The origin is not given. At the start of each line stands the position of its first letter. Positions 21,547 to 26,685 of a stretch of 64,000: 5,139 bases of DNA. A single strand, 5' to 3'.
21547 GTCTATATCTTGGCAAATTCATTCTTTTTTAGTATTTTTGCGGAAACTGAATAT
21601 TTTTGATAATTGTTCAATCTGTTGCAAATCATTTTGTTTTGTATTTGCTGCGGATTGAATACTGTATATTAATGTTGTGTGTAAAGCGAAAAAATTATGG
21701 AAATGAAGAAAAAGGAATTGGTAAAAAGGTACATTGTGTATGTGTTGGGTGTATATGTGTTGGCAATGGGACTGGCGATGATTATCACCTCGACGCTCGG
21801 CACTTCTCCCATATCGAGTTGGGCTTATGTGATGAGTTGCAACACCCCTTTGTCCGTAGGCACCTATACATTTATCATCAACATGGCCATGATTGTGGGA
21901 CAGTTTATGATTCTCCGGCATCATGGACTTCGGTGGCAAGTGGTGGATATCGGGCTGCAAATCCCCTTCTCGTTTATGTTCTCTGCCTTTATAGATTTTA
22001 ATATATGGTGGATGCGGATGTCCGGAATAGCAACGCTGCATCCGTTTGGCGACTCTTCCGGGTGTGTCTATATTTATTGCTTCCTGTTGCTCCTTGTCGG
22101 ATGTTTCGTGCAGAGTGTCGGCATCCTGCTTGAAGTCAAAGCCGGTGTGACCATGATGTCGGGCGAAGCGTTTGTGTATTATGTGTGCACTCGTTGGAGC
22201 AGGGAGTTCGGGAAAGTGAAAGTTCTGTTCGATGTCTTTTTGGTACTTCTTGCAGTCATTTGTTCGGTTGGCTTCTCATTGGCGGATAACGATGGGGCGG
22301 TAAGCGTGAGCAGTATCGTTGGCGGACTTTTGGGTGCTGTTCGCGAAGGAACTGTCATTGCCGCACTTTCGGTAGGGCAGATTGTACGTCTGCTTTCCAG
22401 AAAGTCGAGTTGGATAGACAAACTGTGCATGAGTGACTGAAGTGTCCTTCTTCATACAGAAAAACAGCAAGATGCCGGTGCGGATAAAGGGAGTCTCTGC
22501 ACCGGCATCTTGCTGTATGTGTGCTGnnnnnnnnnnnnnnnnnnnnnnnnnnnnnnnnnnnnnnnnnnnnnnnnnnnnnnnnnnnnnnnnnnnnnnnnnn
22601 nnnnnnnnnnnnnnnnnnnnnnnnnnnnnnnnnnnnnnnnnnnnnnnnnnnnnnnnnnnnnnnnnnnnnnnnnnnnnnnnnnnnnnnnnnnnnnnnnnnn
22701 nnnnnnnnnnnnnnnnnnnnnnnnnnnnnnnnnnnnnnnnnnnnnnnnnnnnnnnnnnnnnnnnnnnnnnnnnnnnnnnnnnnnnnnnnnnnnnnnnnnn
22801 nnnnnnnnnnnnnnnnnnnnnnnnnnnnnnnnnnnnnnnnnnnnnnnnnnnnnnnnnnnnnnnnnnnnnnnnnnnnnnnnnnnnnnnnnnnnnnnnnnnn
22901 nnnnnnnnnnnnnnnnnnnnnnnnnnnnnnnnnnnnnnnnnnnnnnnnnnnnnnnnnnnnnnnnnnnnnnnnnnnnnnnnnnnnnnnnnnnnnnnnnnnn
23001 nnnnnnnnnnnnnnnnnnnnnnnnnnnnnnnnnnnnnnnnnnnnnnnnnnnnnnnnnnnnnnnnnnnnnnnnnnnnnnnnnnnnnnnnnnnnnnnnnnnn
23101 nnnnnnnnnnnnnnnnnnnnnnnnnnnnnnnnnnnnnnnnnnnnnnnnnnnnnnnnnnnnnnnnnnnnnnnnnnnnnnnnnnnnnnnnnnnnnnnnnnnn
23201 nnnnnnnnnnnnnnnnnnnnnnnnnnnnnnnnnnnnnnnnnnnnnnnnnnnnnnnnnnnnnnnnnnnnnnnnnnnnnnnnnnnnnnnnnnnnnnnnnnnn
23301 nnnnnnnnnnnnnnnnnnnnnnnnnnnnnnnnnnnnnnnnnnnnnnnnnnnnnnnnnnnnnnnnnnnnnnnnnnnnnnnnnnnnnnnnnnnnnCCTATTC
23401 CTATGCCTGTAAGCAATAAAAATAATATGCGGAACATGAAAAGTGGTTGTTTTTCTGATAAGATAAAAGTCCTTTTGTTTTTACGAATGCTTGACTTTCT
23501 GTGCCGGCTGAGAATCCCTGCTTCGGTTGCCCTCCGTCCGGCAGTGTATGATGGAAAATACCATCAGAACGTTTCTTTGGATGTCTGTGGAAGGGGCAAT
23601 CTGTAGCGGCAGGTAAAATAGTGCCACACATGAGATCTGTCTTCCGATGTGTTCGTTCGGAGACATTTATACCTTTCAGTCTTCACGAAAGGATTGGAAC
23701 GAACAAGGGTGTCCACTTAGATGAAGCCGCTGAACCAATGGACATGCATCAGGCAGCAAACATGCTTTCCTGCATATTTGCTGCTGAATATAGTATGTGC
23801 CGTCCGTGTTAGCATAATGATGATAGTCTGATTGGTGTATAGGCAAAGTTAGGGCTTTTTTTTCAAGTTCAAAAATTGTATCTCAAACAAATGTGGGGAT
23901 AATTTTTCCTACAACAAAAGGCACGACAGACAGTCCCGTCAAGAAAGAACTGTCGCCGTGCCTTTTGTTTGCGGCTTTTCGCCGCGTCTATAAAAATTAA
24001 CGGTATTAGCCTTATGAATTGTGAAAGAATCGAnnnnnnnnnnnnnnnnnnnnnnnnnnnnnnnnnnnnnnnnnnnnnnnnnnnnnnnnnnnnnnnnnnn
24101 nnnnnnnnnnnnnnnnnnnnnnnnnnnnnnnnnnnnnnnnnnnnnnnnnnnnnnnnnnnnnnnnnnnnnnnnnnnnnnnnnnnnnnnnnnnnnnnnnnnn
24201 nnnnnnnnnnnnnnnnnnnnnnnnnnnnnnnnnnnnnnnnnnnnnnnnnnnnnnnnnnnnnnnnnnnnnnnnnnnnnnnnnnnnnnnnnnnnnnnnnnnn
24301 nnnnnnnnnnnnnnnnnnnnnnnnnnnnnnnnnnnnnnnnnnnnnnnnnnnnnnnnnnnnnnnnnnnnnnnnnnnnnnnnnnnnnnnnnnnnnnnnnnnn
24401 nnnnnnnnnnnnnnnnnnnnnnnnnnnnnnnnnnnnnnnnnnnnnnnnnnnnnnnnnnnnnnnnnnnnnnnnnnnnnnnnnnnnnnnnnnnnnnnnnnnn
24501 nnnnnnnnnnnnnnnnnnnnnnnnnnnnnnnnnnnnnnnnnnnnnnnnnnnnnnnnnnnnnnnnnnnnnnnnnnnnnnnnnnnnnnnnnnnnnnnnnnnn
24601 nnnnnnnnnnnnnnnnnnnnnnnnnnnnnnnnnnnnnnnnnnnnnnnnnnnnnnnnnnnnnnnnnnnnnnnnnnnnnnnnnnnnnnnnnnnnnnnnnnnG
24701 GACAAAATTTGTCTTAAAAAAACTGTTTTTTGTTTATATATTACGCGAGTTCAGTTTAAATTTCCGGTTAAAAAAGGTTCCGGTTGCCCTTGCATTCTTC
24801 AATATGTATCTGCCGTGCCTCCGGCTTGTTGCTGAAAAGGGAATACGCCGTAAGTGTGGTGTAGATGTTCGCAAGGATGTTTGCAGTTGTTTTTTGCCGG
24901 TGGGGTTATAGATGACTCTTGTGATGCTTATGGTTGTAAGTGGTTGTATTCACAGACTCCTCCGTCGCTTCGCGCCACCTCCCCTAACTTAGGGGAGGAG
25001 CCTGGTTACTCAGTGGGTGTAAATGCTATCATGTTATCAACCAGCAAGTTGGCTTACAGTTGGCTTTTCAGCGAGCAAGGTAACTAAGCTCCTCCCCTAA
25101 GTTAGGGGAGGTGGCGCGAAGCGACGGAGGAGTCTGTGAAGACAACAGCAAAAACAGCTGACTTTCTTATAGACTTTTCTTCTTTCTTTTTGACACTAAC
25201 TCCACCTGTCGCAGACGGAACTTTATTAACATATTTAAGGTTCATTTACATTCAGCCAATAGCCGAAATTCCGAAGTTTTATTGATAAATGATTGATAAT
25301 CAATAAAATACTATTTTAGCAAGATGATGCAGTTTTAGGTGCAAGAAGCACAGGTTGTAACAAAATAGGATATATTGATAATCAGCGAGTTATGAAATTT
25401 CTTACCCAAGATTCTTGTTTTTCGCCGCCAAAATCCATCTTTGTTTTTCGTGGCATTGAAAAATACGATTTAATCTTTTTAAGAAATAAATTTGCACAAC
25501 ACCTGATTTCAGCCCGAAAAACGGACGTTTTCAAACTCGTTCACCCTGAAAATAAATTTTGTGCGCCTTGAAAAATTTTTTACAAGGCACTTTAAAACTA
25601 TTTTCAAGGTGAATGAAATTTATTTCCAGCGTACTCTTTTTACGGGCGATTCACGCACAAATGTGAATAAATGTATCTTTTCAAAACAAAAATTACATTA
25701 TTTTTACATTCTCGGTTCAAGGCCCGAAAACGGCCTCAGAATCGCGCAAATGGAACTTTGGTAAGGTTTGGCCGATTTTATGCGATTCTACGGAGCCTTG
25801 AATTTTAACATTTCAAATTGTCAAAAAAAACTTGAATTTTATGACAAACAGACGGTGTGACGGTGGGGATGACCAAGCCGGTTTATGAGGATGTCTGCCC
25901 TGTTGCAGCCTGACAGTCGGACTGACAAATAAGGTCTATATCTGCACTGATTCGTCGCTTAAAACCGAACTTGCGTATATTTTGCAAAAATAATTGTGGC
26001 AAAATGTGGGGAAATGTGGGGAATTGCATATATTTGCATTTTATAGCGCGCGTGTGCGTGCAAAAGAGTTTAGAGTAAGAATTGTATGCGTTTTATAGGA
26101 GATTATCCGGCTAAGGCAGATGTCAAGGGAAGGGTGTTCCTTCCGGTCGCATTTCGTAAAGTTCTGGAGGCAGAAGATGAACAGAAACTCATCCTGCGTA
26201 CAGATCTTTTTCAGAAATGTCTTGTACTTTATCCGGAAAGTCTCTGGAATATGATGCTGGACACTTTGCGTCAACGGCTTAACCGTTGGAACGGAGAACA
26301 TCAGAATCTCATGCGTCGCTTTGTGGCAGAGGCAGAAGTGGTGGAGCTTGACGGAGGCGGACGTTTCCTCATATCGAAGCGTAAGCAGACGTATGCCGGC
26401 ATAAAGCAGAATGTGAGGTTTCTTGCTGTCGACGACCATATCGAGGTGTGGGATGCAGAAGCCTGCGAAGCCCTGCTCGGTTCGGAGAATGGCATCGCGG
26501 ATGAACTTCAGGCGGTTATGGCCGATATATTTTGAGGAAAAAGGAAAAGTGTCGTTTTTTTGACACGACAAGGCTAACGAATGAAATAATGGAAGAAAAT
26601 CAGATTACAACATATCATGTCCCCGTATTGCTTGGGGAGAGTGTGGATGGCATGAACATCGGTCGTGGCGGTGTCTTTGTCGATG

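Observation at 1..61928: One 0.8-1.2 kb noncoding element is present nine times and fills about one eighth of the window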

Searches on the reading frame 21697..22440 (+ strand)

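Call 9: search_protein_families(library=pfam, proteins=[window:21697-22440:+])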
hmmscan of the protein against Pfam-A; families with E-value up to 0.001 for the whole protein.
window:21697-22440:+ (247 aa): 1 family
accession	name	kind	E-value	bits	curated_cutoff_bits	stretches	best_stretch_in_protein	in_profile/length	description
PF19700.5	DUF6198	-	2.2e-05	24.6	27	1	10-234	9-202/217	Family of unknown function (DUF6198)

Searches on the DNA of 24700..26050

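Call 41: search_rna_families(source=window, start=24700, end=26050, threshold=evalue, max_evalue=5)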
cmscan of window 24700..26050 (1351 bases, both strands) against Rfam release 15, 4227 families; matches with E-value up to 5: 13.
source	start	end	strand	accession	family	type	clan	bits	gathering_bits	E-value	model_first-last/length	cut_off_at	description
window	25535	25617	+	RF03669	mir-2767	Gene; miRNA;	-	28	69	0.0067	1-80/80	no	mir-2767 microRNA precursor family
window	25531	25624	+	RF04194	mir-57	Gene; miRNA;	-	23.1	44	0.043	1-84/84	no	mir-57 microRNA precursor family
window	25538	25615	-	RF04241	mir-5014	Gene; miRNA;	-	22.6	101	0.09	1-123/123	no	mir-5014 microRNA precursor family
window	24990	25099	+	RF03558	mir-629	Gene; miRNA;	-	22.2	72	0.99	1-83/83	no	mir-629 microRNA precursor family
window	25529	25622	-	RF04194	mir-57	Gene; miRNA;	-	20.1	44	0.3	1-84/84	no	mir-57 microRNA precursor family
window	25543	25631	-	RF04097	MIR2630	Gene; miRNA;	-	19.8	144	0.35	1-229/229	no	MIR2630 microRNA precursor family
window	25542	25633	+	RF04134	MIR7504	Gene; miRNA;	-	19.2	83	3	1-124/124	no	MIR7504 microRNA precursor family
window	25388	25480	+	RF02875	AS-pc01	Gene; antisense;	-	18.9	79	1.9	1-99/99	no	Antisense to pHK01_035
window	25532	25622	-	RF04127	MIR8007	Gene; miRNA;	-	18.5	195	1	28-197/226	no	MIR8007 microRNA precursor family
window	25547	25630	+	RF04127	MIR8007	Gene; miRNA;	-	17.9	195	1.4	1-226/226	no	MIR8007 microRNA precursor family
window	25507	25621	+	RF01633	ceN43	Gene; snRNA; snoRNA; HACA-box;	-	16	50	4.4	1-129/129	no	Caenorhabditis snoRNA ceN43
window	25536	25617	-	RF04156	MIR2670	Gene; miRNA;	-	15.8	117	1.9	1-200/200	no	MIR2670 microRNA precursor family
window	24826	24895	-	RF02763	IsrM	Gene; sRNA;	-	15.4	376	0.11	126-204/329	no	IsrM sRNA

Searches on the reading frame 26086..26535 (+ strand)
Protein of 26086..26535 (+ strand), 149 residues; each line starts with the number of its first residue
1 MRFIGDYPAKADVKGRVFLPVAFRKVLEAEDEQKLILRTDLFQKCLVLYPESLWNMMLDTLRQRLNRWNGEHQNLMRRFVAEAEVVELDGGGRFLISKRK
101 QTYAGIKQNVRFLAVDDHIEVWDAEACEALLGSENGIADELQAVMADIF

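Call 10: search_protein_families(library=pfam, proteins=[window:26086-26535:+])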
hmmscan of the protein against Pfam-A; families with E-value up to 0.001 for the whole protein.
window:26086-26535:+ (149 aa): 1 family
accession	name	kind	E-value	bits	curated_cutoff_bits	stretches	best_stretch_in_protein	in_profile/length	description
PF02381.23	MraZ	-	2.1e-14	53.7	23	2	80-130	2-52/72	MraZ protein, putative antitoxin-like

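Call 54: find_encoding_contigs(protein=window:26086-26535:+, flank=10000, max_places=10)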
Protein window:26086-26535:+ (149 aa): 2 contigs read that carry it; 2 places shown.
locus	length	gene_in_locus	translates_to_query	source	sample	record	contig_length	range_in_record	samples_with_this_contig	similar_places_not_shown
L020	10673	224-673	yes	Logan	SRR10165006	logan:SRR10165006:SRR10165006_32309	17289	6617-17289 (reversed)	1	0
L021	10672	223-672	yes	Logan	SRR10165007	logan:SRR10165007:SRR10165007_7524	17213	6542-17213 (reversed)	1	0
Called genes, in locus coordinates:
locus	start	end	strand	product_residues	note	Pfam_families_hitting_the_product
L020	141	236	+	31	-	-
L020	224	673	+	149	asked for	PF02381:MraZ (weak)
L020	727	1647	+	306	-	PF01795:Methyltransf_5, PF01728:FtsJ (weak)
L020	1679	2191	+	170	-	PF19579:FtsL_2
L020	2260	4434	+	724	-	PF03717:PBP_dimer, PF00905:Transpeptidase, PF03793:PASTA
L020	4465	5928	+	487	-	PF01225:Mur_ligase, PF08245:Mur_ligase_M, PF02875:Mur_ligase_C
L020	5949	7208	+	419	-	PF00953:Glycos_transf_4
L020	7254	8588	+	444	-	PF21377:MurD_N, PF21799:MurD-like_N, PF08245:Mur_ligase_M, PF02875:Mur_ligase_C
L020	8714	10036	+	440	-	PF01098:FTSW_RODA_SPOVE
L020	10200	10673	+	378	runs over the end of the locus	PF03033:Glyco_transf_28, PF04101:Glyco_tran_28_C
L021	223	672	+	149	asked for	PF02381:MraZ (weak)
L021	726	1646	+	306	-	PF01795:Methyltransf_5, PF01728:FtsJ (weak)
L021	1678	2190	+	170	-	PF19579:FtsL_2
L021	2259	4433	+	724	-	PF03717:PBP_dimer, PF00905:Transpeptidase, PF03793:PASTA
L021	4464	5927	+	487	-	PF01225:Mur_ligase, PF08245:Mur_ligase_M, PF02875:Mur_ligase_C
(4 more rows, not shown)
